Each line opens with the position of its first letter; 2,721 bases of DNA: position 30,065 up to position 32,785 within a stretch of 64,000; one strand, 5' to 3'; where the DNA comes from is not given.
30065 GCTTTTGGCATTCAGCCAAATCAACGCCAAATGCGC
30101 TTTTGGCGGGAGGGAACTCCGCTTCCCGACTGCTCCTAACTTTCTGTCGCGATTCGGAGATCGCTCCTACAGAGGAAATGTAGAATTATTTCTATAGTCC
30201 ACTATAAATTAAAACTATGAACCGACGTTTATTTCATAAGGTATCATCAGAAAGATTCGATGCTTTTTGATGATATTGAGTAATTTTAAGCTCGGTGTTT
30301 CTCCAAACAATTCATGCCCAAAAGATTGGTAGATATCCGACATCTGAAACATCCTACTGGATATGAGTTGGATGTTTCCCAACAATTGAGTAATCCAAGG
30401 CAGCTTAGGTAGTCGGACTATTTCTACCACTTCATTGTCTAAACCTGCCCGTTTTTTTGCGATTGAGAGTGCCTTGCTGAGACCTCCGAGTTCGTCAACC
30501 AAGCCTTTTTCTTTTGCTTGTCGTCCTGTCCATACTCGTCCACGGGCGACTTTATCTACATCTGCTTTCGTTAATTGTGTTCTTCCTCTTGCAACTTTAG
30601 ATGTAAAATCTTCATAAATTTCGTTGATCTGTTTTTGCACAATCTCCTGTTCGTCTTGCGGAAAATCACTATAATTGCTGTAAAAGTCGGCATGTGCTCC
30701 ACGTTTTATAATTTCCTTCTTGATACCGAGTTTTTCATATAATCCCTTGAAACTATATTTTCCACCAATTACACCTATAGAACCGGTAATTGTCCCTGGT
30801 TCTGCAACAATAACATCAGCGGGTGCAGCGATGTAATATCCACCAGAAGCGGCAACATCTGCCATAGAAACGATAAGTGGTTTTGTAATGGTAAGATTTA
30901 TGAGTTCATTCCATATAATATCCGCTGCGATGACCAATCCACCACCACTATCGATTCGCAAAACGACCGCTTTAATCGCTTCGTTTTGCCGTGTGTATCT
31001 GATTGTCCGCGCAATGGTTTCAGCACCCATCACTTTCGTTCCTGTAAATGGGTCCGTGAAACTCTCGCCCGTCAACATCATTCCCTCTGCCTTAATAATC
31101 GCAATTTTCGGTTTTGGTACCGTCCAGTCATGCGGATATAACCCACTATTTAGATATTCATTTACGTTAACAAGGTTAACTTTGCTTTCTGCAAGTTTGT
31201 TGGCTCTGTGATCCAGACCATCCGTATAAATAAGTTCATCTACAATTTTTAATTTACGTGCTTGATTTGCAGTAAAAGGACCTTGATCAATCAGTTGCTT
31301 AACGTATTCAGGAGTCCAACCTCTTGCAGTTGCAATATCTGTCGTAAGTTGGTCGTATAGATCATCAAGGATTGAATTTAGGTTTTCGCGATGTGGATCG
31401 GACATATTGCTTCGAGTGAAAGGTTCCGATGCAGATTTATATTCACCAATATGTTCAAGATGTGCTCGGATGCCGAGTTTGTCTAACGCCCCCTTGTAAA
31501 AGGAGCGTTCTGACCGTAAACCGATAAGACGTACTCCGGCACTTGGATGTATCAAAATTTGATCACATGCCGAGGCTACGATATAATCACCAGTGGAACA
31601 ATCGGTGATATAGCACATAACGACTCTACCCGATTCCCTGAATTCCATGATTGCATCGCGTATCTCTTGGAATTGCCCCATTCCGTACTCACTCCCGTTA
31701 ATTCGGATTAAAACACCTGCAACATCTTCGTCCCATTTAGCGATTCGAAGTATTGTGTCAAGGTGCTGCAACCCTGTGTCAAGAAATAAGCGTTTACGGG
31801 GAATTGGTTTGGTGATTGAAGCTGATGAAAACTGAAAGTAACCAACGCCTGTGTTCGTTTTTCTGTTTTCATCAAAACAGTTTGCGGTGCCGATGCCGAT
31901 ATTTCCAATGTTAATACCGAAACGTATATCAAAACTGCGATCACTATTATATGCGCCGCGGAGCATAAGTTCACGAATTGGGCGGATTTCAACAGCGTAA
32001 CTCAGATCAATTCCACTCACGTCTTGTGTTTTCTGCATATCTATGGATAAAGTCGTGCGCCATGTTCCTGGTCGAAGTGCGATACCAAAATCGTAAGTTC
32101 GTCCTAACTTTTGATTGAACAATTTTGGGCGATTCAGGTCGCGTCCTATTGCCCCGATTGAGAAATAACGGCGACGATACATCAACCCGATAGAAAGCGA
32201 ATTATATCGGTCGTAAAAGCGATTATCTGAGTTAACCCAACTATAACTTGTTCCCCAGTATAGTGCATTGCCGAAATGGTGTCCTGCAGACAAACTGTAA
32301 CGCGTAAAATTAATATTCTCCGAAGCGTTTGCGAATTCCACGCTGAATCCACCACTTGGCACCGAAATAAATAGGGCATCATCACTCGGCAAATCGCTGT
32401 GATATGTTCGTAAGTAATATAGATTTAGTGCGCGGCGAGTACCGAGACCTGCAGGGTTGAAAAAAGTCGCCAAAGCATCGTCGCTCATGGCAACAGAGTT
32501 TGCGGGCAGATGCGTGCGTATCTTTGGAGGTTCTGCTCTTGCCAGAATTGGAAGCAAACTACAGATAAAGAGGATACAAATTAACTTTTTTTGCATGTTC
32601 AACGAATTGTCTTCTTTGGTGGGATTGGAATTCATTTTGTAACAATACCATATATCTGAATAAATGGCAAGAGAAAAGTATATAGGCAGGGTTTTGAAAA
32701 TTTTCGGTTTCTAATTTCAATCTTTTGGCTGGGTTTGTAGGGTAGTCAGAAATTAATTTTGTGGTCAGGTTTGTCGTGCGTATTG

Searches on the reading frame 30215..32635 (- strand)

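Call 77: search_protein_families(library=pfam, proteins=[window:30215-32635:-], max_evalue=0.00001)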
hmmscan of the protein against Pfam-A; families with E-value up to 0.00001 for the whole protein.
window:30215-32635:- (806 aa): 1 family
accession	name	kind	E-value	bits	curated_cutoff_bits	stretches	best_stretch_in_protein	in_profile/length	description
PF01343.23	Peptidase_S49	-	7.9e-81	269.9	24.9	2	583-732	5-153/154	Peptidase family S49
